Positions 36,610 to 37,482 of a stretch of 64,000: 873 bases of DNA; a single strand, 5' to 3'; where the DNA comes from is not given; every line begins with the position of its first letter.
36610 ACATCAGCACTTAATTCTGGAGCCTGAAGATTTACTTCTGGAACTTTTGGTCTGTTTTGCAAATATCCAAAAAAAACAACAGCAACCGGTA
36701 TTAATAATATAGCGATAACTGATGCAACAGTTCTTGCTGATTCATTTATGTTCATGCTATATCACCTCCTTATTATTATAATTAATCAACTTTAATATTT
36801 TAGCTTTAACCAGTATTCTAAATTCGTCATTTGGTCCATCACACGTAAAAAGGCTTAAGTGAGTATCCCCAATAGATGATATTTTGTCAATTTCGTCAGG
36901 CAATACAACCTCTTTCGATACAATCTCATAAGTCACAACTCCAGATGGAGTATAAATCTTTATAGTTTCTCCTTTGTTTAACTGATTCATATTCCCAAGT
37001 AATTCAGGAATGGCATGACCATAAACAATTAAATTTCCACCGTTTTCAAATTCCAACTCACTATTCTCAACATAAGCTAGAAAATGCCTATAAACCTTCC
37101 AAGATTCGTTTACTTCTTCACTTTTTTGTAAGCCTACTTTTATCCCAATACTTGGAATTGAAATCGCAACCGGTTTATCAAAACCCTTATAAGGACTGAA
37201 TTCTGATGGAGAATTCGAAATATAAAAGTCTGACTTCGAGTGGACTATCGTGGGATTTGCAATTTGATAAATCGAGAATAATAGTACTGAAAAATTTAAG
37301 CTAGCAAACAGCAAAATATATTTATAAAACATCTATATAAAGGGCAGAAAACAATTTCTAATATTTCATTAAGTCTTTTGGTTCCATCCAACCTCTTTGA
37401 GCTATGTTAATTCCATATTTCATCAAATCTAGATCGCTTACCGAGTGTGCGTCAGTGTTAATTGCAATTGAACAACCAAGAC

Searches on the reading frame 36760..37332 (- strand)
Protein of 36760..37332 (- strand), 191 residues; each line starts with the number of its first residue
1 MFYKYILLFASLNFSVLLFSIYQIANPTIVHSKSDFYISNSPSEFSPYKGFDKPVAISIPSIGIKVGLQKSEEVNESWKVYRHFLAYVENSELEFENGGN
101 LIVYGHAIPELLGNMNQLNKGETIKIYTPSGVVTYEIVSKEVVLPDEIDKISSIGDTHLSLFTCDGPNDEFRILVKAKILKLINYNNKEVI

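Call 70: search_protein_families(library=pfam, proteins=[window:36760-37332:-], max_evalue=0.01)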
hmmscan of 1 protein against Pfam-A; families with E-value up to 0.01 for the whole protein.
window:36760-37332:- (191 aa): 1 family
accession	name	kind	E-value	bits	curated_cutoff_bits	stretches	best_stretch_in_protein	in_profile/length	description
PF04203.18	Sortase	-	3.1e-13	50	26.6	1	57-178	1-123/125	Sortase domain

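Call 71: search_protein_families(library=ncbifam, proteins=[window:36760-37332:-], max_evalue=0.01)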
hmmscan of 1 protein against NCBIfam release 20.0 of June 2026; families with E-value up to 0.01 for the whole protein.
window:36760-37332:- (191 aa): 6 families
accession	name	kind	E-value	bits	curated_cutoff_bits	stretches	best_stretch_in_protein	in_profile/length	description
TIGR01076.1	sortase_fam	subfamily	2.7e-09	36.9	39.35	1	57-178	3-126/136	sortase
NF033745.1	class_C_sortase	subfamily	5e-07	29.7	160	1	109-177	148-218/220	class C sortase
NF033747.1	class_E_sortase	subfamily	0.00048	20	160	1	57-153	74-170/211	class E sortase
NF033746.1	class_D_sortase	subfamily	0.00054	19.8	165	1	99-164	50-114/135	class D sortase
NF058671.1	sortase_SrtD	exception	0.0021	17.8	140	1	101-164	106-168/187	class D sortase, LPxTATN-specific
TIGR03784.1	marine_sortase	equivalog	0.0061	16.2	158.25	1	89-164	82-156/174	class GN sortase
